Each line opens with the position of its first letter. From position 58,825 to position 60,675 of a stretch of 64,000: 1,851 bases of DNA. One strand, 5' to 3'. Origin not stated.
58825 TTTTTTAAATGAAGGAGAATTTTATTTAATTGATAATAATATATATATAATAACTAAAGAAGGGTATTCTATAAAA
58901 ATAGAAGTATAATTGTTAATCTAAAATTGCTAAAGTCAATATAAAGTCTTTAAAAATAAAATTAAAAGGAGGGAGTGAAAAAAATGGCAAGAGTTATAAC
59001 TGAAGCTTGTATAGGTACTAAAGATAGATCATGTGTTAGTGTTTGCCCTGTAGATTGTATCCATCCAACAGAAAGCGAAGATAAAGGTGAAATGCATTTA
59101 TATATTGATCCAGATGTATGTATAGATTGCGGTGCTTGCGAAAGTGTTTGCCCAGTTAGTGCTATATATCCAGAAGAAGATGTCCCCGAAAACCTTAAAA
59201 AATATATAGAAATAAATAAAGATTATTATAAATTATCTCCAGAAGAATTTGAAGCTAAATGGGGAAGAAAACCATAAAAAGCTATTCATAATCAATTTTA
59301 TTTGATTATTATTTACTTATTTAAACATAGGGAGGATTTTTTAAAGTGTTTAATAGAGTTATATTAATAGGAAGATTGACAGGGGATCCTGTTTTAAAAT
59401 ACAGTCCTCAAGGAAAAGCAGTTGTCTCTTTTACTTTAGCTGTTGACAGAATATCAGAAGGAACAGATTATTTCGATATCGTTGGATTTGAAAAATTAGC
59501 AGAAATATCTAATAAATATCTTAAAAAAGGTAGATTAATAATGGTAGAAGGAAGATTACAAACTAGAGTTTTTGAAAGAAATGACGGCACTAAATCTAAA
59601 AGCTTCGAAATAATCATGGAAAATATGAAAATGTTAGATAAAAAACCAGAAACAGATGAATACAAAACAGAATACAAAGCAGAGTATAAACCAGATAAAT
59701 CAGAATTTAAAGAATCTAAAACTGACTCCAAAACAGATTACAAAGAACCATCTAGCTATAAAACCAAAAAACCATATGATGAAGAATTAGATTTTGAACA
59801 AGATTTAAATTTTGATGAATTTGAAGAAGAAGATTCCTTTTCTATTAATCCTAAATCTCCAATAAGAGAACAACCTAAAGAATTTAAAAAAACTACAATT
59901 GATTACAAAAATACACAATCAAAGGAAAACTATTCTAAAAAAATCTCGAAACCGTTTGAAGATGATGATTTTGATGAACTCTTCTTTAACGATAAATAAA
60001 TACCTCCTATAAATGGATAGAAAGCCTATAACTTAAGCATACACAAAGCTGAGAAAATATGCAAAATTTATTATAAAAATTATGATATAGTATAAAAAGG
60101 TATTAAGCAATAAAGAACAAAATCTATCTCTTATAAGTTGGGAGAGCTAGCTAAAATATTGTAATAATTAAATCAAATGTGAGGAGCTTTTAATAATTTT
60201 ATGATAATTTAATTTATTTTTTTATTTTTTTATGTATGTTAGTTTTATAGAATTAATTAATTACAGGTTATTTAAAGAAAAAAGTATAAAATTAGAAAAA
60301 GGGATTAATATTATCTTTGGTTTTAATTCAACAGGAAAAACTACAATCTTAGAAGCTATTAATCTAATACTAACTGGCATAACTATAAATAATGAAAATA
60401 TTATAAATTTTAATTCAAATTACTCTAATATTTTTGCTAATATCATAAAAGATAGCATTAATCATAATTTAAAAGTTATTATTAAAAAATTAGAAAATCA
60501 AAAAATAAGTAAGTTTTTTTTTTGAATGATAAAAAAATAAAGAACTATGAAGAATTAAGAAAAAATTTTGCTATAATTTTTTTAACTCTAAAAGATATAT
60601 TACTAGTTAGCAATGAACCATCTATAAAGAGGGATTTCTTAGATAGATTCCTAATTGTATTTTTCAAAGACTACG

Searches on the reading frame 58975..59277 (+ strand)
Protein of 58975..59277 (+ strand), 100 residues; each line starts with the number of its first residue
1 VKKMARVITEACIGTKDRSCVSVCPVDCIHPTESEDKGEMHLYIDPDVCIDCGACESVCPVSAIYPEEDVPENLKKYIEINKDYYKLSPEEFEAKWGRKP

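Call 45: search_protein_families(library=pfam, proteins=[window:58975-59277:+], max_evalue=0.01)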
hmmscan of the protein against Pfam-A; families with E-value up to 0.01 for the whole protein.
window:58975-59277:+ (100 aa): 13 families
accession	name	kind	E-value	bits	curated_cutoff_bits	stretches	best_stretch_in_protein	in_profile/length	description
PF00037.32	Fer4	-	4.8e-13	48.8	21.1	1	43-65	2-24/24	4Fe-4S binding domain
PF12838.12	Fer4_7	-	3.6e-12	47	27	1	12-63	2-52/52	4Fe-4S dicluster domain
PF13237.11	Fer4_10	-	2e-10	40.9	25.5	2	7-60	4-53/53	4Fe-4S dicluster domain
PF14697.11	Fer4_21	-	1.6e-09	38.2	35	2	42-64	34-57/59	4Fe-4S dicluster domain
PF12837.12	Fer4_6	-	3.3e-09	36.7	25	1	43-64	3-24/24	4Fe-4S binding domain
PF12797.12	Fer4_2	-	1.6e-08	34.4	24.5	1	41-61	2-22/22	4Fe-4S binding domain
PF13484.11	Fer4_16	-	5.6e-08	33.9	30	1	49-94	2-47/66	4Fe-4S double cluster binding domain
PF12800.12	Fer4_4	-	1.5e-06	28.5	24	1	46-61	1-16/17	4Fe-4S binding domain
PF13183.11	Fer4_8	-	1.6e-06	29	27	1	48-76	4-32/68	4Fe-4S dicluster domain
PF13187.11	Fer4_9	-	2.5e-06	27.9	27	1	18-64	6-52/52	4Fe-4S dicluster domain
PF25160.1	LdpA_Fe-S-bd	-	1.9e-05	24.7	27.6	1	17-64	6-43/49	LdpA Fe-S cluster-binding domain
PF12798.12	Fer4_3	-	0.00016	22.7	27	1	49-63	1-15/15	4Fe-4S binding domain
PF17179.9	Fer4_22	-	0.002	19.4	27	0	49-74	2-27/95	4Fe-4S dicluster domain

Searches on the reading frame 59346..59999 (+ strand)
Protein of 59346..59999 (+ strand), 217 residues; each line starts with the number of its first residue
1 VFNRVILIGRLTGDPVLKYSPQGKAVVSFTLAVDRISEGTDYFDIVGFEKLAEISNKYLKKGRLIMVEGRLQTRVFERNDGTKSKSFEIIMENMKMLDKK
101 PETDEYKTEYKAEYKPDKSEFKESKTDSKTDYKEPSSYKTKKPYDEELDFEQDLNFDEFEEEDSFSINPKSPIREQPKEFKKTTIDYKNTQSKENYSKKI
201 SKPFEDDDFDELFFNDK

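Call 45: search_protein_families(library=pfam, proteins=[window:59346-59999:+], max_evalue=0.01)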
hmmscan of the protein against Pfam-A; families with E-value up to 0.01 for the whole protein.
window:59346-59999:+ (217 aa): 1 family
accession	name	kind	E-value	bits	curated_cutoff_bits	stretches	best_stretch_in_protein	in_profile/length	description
PF00436.31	SSB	-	2.7e-29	101.7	26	1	2-97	1-104/104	Single-strand binding protein family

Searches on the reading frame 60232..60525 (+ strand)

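Call 45: search_protein_families(library=pfam, proteins=[window:60232-60525:+], max_evalue=0.01)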
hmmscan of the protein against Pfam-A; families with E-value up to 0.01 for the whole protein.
window:60232-60525:+ (97 aa): 9 families
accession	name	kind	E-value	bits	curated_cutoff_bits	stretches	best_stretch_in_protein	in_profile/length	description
PF13476.12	AAA_23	-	1.2e-11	46.1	27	1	6-74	2-69/201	AAA domain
PF13175.12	AAA_15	-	2.7e-09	37.6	32.1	1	1-83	1-91/374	AAA ATPase domain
PF13555.12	AAA_29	-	1.2e-07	31.8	27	1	6-51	4-50/61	P-loop containing region of AAA domain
PF13514.12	AAA_27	-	1.5e-07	31.7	22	1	1-72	1-75/206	AAA domain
PF02463.25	SMC_N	-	4.1e-05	23.5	40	1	3-48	2-49/220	RecF/RecN/SMC N terminal domain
PF13304.12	AAA_21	-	0.003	18.1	27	1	25-80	1-62/304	AAA domain, putative AbiEii toxin, Type IV TA system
PF00503.26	G-alpha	-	0.0068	16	48.8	1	22-92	19-81/333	G-protein alpha subunit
PF09818.15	ABC_ATPase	-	0.0072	15.8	23.2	1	19-44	75-100/283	P-loop domain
PF11398.14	DUF2813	-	0.0076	16.1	21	1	1-89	1-83/372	Protein of unknown function (DUF2813)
